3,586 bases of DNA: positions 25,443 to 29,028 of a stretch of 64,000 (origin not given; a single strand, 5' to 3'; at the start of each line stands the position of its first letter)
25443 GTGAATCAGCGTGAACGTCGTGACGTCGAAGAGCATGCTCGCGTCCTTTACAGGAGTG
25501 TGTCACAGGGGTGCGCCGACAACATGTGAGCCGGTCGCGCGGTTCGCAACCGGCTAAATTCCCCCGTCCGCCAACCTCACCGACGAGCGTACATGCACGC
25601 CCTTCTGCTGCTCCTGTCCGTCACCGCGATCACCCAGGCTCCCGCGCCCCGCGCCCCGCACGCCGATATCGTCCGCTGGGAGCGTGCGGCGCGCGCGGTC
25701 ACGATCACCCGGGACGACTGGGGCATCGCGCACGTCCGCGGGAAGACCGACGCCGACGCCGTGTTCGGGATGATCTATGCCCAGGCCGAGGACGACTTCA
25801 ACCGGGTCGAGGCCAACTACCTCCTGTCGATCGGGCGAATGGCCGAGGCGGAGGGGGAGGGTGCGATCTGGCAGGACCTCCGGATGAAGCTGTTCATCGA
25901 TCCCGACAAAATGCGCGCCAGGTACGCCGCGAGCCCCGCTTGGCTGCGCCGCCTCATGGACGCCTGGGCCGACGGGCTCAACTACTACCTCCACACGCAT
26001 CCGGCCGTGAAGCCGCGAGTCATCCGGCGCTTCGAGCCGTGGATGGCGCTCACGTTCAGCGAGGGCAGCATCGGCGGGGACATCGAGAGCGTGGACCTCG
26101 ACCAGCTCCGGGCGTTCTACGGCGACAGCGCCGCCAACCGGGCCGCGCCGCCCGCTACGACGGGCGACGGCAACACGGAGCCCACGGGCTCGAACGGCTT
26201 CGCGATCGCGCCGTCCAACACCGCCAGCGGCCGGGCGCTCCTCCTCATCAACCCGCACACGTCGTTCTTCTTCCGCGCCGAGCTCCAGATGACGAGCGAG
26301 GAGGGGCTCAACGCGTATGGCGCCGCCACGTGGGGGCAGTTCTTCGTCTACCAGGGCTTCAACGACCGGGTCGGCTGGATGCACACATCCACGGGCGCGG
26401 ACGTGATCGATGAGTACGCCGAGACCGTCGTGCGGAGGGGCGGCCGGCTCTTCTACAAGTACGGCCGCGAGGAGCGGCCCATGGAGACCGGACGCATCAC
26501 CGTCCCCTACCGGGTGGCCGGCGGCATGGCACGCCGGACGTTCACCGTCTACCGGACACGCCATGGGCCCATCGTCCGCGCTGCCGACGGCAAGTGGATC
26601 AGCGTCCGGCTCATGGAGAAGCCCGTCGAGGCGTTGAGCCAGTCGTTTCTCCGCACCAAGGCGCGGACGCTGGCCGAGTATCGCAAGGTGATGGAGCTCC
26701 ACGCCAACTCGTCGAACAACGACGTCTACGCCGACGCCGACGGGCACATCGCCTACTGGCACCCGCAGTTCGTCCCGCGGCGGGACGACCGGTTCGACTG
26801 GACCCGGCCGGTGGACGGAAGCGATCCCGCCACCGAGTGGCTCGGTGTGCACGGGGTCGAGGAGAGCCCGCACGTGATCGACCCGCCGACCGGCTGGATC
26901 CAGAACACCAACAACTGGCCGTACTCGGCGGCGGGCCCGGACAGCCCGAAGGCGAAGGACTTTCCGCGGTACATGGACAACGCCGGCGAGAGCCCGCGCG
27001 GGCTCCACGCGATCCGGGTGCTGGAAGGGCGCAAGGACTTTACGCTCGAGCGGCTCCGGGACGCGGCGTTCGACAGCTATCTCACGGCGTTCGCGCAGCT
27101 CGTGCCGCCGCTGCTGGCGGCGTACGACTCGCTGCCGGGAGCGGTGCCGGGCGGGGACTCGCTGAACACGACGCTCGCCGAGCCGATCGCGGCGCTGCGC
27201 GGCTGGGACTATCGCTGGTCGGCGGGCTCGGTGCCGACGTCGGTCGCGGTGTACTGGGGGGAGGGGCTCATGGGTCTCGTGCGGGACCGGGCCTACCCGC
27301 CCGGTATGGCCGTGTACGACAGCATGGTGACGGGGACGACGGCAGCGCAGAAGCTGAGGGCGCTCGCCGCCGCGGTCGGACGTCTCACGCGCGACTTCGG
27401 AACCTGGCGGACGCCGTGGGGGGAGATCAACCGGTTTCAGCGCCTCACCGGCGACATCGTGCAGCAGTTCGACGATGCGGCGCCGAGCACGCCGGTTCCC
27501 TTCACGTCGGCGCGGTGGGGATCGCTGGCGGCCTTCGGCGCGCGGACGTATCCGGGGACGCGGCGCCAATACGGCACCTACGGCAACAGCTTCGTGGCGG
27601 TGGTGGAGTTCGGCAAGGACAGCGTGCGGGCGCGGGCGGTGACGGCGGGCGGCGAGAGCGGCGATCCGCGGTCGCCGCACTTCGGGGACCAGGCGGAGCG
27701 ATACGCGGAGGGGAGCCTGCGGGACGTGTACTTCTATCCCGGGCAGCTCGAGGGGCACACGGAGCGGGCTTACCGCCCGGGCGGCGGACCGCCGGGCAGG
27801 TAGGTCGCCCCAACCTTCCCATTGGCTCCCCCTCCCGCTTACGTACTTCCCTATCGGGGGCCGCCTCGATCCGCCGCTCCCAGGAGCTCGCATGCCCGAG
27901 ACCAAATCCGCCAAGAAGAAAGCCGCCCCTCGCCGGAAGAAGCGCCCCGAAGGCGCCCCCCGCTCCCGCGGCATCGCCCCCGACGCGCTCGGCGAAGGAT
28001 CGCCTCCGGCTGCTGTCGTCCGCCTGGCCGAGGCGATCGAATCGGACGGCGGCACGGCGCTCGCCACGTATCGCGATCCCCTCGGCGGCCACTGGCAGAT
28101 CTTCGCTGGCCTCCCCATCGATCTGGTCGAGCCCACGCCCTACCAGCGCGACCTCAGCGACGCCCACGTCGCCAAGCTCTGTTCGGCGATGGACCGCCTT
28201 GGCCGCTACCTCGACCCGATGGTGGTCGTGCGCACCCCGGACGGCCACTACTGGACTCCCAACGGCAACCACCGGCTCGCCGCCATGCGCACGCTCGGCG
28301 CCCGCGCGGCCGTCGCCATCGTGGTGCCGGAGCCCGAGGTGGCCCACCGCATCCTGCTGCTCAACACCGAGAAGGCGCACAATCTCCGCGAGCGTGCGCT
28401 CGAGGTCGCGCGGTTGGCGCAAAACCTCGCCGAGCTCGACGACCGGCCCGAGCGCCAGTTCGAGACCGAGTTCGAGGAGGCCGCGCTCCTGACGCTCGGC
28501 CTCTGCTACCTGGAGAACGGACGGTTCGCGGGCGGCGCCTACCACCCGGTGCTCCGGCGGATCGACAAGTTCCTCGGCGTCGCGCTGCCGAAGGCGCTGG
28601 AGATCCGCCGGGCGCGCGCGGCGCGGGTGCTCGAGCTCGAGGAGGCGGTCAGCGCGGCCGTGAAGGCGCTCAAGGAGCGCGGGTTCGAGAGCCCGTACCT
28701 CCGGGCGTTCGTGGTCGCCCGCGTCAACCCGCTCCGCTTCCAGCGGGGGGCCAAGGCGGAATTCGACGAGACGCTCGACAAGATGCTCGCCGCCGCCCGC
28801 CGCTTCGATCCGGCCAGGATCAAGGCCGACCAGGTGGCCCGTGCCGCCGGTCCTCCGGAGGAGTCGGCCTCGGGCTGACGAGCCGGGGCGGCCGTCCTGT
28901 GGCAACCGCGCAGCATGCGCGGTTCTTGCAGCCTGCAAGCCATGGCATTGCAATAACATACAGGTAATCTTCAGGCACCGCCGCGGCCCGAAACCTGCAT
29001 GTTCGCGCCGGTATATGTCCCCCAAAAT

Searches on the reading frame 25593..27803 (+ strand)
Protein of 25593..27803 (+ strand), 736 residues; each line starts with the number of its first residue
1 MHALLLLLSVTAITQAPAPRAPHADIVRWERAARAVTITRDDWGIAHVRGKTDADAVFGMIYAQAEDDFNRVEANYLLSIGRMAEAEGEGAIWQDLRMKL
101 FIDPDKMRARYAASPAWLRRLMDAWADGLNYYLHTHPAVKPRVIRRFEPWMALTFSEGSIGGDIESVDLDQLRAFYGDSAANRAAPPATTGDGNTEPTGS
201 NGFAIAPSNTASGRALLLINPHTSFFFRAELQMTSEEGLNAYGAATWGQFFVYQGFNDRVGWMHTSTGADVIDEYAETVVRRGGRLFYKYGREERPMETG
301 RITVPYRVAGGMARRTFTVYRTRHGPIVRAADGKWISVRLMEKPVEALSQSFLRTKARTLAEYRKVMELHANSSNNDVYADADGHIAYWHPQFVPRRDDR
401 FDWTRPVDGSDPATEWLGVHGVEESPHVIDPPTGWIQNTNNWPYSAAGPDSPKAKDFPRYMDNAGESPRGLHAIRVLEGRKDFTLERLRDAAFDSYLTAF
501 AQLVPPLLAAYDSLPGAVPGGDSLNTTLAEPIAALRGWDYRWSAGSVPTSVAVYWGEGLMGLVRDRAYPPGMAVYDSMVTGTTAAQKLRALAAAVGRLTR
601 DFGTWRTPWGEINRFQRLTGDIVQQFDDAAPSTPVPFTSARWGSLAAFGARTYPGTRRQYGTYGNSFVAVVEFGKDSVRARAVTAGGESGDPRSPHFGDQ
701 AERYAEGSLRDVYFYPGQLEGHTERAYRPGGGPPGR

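Call 3: search_protein_families(library=pfam, proteins=[window:25593-27803:+], max_evalue=0.01)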
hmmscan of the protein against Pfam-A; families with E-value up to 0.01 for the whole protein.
window:25593-27803:+ (736 aa): 1 family
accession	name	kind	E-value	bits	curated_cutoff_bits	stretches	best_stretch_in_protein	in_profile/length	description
PF01804.23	Penicil_amidase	-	2e-126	424.1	21.3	1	36-719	2-673/675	Penicillin amidase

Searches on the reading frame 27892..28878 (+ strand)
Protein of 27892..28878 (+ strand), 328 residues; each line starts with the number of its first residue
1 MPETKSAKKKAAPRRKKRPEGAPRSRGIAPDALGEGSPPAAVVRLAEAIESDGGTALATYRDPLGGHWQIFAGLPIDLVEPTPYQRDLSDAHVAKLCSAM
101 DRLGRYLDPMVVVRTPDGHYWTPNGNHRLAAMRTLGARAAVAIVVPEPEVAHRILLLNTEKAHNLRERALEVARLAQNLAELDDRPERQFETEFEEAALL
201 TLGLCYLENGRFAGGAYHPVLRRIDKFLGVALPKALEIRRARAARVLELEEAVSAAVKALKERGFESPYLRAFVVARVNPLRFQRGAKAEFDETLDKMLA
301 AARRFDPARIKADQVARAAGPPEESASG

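Call 3: search_protein_families(library=pfam, proteins=[window:27892-28878:+], max_evalue=0.01)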
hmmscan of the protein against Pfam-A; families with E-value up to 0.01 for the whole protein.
window:27892-28878:+ (328 aa): 1 family
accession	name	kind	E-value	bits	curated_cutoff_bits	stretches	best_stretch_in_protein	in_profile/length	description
PF02195.25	ParB_N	-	0.0077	16.7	26.3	0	73-145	5-78/95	ParB N-terminal domain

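Call 4: search_protein_families(library=ncbifam, proteins=[window:27892-28878:+], max_evalue=0.01)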
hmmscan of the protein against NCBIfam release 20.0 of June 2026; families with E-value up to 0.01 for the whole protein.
window:27892-28878:+ (328 aa): 2 families
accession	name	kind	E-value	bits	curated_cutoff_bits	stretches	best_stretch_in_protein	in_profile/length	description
TIGR04285.1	nucleoid_noc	exception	0.00071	19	315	1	74-145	5-76/255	nucleoid occlusion protein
NF053625.1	SerKinSerKArch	equivalog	0.0075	15.5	380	1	87-203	29-146/244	ADP-dependent L-serine kinase SerK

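Call 64: search_solved_structures(query=window:27892-28878:+, max_evalue=1, show_alignments=1)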
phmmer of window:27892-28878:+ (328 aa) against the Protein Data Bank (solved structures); distinct sequences matched with E-value up to 1: 5.
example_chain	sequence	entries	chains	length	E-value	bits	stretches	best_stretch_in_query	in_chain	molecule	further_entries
4umk_A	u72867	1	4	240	0.096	15.1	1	73-182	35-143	PROBABLE CHROMOSOME-PARTITIONING PROTEIN PARB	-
5x0j_A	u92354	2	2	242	0.33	13.3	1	81-146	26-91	Free serine kinase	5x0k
5x0b_A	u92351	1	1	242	0.54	12.7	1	92-146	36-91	Free serine kinase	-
5x0e_A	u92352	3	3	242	0.72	12.2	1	97-146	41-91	Free serine kinase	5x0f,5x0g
1vk1_A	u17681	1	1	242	0.79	12.1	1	92-145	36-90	Conserved hypothetical protein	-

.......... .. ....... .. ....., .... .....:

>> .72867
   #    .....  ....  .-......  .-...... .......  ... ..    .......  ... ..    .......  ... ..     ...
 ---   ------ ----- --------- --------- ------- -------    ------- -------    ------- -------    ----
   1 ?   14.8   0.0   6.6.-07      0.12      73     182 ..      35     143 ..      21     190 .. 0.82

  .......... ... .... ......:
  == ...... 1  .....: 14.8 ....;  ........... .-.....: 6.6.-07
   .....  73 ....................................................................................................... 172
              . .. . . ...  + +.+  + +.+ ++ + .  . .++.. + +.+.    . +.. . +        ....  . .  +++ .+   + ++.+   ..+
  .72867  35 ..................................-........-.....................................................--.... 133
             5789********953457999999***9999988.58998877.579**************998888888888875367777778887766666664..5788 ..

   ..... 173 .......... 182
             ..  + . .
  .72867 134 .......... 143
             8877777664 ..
